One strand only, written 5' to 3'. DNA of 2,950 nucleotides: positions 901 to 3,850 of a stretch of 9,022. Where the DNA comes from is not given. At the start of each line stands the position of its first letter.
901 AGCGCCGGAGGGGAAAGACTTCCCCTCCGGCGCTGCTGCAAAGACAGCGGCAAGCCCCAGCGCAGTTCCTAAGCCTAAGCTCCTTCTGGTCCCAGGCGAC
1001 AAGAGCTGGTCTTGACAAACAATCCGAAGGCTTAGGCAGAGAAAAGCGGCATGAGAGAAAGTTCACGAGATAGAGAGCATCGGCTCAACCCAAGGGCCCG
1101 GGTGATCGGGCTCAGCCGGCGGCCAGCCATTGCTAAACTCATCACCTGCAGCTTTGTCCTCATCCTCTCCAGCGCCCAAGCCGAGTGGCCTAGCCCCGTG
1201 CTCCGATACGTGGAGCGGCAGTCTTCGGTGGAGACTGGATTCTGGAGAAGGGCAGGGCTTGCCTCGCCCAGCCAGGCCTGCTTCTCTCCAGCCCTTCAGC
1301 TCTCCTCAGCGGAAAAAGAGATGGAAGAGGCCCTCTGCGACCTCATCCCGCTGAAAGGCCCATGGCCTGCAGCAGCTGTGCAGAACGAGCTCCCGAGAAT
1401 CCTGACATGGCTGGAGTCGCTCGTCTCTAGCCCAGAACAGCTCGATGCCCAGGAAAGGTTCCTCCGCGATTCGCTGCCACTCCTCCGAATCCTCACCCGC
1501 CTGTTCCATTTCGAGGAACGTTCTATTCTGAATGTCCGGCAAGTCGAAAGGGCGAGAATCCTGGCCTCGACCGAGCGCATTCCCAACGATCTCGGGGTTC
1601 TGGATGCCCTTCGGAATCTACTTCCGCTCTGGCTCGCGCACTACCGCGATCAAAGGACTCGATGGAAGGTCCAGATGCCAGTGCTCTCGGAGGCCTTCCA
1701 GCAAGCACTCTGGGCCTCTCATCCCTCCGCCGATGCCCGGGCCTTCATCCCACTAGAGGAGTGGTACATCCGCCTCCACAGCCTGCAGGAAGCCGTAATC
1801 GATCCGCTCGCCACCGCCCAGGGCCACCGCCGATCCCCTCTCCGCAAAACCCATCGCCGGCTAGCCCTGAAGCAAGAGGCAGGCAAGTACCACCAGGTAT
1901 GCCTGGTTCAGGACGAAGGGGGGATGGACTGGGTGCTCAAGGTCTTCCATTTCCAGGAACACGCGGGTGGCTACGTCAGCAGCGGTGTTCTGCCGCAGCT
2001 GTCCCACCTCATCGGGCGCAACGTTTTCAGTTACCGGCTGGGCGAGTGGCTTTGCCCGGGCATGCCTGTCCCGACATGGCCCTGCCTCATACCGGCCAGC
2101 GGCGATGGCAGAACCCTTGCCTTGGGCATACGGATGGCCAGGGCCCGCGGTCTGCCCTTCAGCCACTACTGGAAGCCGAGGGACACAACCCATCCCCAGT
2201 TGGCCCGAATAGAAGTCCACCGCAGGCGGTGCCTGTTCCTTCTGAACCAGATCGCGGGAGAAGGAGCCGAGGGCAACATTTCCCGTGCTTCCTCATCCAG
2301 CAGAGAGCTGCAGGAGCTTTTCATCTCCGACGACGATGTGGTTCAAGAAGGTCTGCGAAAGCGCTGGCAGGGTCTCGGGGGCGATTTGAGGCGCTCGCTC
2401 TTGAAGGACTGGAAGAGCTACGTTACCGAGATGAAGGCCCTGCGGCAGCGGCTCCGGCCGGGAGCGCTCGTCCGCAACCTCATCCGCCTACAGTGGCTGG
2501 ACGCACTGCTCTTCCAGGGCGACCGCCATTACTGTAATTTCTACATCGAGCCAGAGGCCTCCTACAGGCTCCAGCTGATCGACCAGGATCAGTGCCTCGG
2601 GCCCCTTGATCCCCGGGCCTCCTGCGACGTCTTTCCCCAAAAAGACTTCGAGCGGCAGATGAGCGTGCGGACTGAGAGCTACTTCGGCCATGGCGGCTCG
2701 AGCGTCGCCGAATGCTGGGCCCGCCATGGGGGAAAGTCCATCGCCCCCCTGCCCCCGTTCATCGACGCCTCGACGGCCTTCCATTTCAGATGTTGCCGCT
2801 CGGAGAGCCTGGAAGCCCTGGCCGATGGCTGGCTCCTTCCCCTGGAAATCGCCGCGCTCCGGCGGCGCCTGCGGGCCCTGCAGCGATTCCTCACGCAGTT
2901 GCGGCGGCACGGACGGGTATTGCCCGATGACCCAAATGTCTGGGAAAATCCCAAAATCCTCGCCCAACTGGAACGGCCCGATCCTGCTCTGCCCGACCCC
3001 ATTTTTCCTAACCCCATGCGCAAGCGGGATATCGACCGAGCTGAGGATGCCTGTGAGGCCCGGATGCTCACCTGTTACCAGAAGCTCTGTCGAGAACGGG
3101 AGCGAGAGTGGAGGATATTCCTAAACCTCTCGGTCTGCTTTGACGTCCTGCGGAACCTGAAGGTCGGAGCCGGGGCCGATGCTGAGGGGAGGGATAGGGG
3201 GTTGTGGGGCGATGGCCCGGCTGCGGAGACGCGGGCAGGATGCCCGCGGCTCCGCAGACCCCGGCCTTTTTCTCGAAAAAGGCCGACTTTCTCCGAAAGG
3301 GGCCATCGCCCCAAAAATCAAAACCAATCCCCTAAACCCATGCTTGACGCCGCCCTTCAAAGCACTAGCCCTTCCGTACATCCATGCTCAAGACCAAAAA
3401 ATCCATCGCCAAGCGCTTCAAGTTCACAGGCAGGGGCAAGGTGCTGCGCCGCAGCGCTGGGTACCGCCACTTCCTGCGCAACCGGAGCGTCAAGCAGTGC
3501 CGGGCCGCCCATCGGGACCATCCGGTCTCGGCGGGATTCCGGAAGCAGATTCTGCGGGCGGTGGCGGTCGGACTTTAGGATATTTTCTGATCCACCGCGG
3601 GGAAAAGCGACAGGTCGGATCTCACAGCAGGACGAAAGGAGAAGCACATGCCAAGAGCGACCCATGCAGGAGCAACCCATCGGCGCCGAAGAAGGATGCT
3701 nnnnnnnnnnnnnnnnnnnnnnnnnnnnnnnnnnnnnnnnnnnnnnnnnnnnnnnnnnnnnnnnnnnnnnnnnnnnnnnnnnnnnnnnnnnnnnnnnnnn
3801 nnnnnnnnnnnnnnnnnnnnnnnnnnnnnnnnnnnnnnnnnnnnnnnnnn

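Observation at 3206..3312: Sequence-diverged element with the same four-way-junction architecture, directly upstream of rpmI-rplT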

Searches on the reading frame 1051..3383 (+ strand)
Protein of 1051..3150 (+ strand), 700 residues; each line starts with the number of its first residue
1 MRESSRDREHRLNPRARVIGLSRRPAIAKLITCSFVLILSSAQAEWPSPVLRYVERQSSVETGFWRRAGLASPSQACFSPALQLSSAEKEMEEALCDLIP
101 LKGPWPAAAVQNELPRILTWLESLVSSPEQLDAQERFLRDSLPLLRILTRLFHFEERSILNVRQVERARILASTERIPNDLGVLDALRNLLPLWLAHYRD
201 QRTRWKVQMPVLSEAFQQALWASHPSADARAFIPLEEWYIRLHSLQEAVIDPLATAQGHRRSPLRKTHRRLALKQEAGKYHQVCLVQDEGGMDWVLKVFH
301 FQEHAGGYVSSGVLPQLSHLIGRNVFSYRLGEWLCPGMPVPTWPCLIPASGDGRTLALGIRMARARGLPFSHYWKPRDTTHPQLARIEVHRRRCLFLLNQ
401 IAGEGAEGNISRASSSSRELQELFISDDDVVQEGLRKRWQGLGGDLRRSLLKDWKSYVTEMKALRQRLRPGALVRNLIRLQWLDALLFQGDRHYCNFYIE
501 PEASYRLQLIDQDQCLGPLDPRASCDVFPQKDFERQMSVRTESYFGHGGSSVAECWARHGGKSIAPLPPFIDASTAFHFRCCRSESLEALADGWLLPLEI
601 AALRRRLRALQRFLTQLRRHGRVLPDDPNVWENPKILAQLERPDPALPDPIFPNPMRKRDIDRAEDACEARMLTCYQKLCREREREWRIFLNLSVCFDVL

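Call 10: search_protein_families(library=pfam, proteins=[window:1051-3200:+], max_evalue=0.01)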
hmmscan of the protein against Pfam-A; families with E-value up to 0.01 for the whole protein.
window:1051-3200:+ (716 aa): 0 families

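Call 14: find_homologous_proteins(query=window:1051-3320:+)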
Query window:1051-3320:+ (756 aa): 7 proteins with E <= 0.001 among 8000 candidates.
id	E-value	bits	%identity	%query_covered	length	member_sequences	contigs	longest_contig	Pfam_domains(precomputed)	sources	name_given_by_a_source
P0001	0.0e+0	1071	71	90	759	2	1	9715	-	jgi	jgi:hypothetical protein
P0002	3.0e-294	996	72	80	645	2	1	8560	-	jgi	jgi:hypothetical protein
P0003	3.4e-174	599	48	76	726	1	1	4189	-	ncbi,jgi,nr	ncbi:MAG: hypothetical protein LBB18_04705 [Puniceicoccales bacterium]|jgi:hypothetical protein|nr:h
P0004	1.1e-172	594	47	78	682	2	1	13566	-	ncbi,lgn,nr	ncbi:MAG: hypothetical protein LBD40_00985 [Puniceicoccales bacterium]|nr:hypothetical protein [Puni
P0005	1.8e-169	584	48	75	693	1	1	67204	-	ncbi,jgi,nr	ncbi:MAG: hypothetical protein LBG98_02390 [Puniceicoccales bacterium]|jgi:hypothetical protein|nr:h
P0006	3.6e-169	583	47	76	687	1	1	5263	-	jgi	jgi:hypothetical protein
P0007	5.7e-169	582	48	75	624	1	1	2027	-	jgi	jgi:hypothetical protein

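Call 16: find_encoding_contigs(protein=P0001, flank=10000)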
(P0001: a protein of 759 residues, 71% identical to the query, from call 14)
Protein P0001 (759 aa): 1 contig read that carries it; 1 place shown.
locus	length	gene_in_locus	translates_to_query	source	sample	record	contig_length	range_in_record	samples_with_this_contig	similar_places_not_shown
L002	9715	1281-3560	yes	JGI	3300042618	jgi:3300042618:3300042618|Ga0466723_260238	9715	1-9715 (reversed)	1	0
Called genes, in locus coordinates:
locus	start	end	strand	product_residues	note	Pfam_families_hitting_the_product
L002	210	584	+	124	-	PF01367:5_3_exonuc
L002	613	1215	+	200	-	-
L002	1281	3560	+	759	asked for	-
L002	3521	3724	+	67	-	-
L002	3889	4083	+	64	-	PF01632:Ribosomal_L35p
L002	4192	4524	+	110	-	PF00453:Ribosomal_L20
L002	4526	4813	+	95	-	-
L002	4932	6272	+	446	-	PF02912:Phe_tRNA-synt_N, PF01409:tRNA-synt_2d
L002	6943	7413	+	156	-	-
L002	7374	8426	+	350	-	PF08545:ACP_syn_III (weak), PF08541:ACP_syn_III_C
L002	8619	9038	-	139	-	-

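Call 17: find_encoding_contigs(protein=P0002, flank=10000)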
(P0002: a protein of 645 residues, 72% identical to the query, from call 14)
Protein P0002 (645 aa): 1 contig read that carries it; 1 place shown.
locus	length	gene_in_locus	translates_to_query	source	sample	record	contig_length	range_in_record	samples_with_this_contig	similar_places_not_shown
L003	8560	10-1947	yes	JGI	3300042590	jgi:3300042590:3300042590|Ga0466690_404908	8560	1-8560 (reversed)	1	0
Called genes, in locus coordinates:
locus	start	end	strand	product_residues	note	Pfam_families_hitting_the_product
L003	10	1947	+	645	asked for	-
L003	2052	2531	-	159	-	-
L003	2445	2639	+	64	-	PF01632:Ribosomal_L35p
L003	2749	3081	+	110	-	PF00453:Ribosomal_L20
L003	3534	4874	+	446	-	PF02912:Phe_tRNA-synt_N, PF01409:tRNA-synt_2d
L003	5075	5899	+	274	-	-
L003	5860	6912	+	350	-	PF08545:ACP_syn_III (weak), PF08541:ACP_syn_III_C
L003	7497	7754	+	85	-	-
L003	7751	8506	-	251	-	-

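Call 22: find_encoding_contigs(protein=P0005, flank=10000)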
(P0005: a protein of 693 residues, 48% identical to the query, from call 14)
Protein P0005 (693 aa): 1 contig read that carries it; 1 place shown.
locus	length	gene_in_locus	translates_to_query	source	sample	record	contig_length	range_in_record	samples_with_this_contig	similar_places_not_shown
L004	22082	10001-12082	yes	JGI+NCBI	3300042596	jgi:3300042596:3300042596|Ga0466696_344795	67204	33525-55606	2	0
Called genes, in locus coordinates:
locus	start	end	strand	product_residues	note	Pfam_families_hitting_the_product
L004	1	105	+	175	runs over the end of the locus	PF03099:BPL_LplA_LipB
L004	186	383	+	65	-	-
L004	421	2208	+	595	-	PF01336:tRNA_anti-codon, PF00152:tRNA-synt_2, PF02938:GAD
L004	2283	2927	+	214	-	PF03938:OmpH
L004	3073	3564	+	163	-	PF01066:CDP-OH_P_transf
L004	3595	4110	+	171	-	PF04608:PgpA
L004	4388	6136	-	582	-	-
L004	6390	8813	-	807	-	PF00263:Secretin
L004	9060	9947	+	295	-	PF02739:5_3_exonuc_N, PF01367:5_3_exonuc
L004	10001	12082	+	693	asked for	-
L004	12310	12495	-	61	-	-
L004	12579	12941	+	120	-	PF00453:Ribosomal_L20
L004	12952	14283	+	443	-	PF02912:Phe_tRNA-synt_N, PF01409:tRNA-synt_2d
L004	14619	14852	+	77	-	-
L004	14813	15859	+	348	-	PF08545:ACP_syn_III, PF08541:ACP_syn_III_C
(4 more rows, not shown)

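Call 23: find_encoding_contigs(protein=P0004, flank=10000)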
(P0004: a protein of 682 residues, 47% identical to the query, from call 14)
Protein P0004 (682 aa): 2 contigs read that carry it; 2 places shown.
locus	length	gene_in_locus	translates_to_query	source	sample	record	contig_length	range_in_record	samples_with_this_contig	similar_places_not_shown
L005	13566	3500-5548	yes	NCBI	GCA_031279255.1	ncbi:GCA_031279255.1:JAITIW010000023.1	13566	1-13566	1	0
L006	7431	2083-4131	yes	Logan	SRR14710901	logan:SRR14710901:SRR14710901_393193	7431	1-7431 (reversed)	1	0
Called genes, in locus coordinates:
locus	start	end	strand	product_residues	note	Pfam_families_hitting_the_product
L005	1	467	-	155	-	PF00535:Glycos_transf_2, PF10111:Glyco_tranf_2_2 (weak), PF13641:Glyco_tranf_2_3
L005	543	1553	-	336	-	PF01073:3Beta_HSD, PF01370:Epimerase, PF02719:Polysacc_synt_2, PF04321:RmlD_sub_bind, PF07993:NAD_binding_4, PF08659:KR (weak), PF13460:NAD_binding_10, PF16363:GDP_Man_Dehyd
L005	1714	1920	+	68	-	-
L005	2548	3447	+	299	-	PF02739:5_3_exonuc_N, PF01367:5_3_exonuc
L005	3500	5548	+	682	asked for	-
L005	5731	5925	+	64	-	PF01632:Ribosomal_L35p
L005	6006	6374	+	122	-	PF00453:Ribosomal_L20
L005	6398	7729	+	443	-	PF02912:Phe_tRNA-synt_N, PF01409:tRNA-synt_2d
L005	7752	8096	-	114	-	-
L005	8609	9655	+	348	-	PF08545:ACP_syn_III (weak), PF08541:ACP_syn_III_C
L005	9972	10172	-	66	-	-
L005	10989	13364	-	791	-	-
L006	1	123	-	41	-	?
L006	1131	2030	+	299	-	PF02739:5_3_exonuc_N, PF01367:5_3_exonuc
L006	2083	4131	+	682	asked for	-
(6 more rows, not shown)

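Call 41: find_encoding_contigs(protein=P0003, flank=10000)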
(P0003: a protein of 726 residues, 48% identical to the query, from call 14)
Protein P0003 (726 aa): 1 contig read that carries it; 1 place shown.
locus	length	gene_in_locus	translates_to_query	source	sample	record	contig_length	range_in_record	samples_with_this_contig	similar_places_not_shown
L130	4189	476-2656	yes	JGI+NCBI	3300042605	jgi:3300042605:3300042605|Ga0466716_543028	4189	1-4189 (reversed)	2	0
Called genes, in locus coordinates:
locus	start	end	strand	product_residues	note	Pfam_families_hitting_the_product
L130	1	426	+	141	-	PF01367:5_3_exonuc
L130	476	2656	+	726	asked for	-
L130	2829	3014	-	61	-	-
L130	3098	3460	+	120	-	PF00453:Ribosomal_L20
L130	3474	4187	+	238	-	PF02912:Phe_tRNA-synt_N, PF01409:tRNA-synt_2d (weak)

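Call 42: find_encoding_contigs(protein=P0006, flank=10000)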
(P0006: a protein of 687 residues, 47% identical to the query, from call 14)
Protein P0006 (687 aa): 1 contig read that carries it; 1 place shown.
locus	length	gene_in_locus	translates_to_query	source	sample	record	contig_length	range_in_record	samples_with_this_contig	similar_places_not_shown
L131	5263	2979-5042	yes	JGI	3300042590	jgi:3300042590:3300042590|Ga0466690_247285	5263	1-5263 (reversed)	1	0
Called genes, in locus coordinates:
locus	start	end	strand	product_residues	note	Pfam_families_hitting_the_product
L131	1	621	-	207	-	?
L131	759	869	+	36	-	-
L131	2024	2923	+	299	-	PF02739:5_3_exonuc_N, PF01367:5_3_exonuc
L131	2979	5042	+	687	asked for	-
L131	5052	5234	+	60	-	-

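Call 43: find_encoding_contigs(protein=P0007, flank=10000)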
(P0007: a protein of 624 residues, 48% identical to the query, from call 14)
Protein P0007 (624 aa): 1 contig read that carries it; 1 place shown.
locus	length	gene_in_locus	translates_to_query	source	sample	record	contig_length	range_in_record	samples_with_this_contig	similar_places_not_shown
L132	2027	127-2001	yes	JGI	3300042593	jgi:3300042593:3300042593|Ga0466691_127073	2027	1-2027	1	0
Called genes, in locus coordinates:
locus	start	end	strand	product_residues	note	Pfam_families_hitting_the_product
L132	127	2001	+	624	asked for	-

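Call 80: search_protein_families(library=pfam, proteins=[window:1051-3150:+], max_evalue=10)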
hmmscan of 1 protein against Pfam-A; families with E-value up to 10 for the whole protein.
window:1051-3150:+ (700 aa): 0 families

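Call 81: search_solved_structures(query=A1, max_evalue=10)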
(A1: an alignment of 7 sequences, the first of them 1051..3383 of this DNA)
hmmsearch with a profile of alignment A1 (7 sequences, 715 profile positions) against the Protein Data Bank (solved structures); distinct sequences matched with E-value up to 10: 0.

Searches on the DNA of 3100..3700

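Call 21: search_rna_families(source=window, start=3100, end=3700, threshold=evalue, max_evalue=10)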
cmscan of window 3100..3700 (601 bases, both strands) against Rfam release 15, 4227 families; matches with E-value up to 10: 9.
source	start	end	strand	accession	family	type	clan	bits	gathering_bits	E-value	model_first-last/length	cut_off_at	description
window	3221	3257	-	RF03349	mir-3151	Gene; miRNA;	-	20.5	83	0.74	1-85/85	no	mir-3151 microRNA precursor family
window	3217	3260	-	RF00912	mir-877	Gene; miRNA;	-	18.8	47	0.6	1-86/86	no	mir-877 microRNA precursor family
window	3219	3259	-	RF04159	MIR1437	Gene; miRNA;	-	18.7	168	1.2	1-192/192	no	MIR1437 microRNA precursor family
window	3207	3273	+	RF00802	mir-207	Gene; miRNA;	-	18.5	88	1.1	1-78/78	no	mir-207 microRNA precursor family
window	3189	3269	+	RF00981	mir-939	Gene; miRNA;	-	18.4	84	2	1-82/82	no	mir-939 microRNA precursor family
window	3221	3257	-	RF00942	mir-1224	Gene; miRNA;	-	17.1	105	3.5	1-86/86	no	mir-1224 microRNA precursor family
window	3360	3417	-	RF00002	5_8S_rRNA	Gene; rRNA;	CL00112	12.4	42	0.82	1-154/154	no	5.8S ribosomal RNA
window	3221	3257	-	RF01752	psaA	Cis-reg;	-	10.8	50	5.5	43-80/197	no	psaA RNA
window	3172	3311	-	RF02400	Hsp83_3_UTR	Cis-reg;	-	8.2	90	5.9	231-347/470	no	Heat shock protein 83 3' UTR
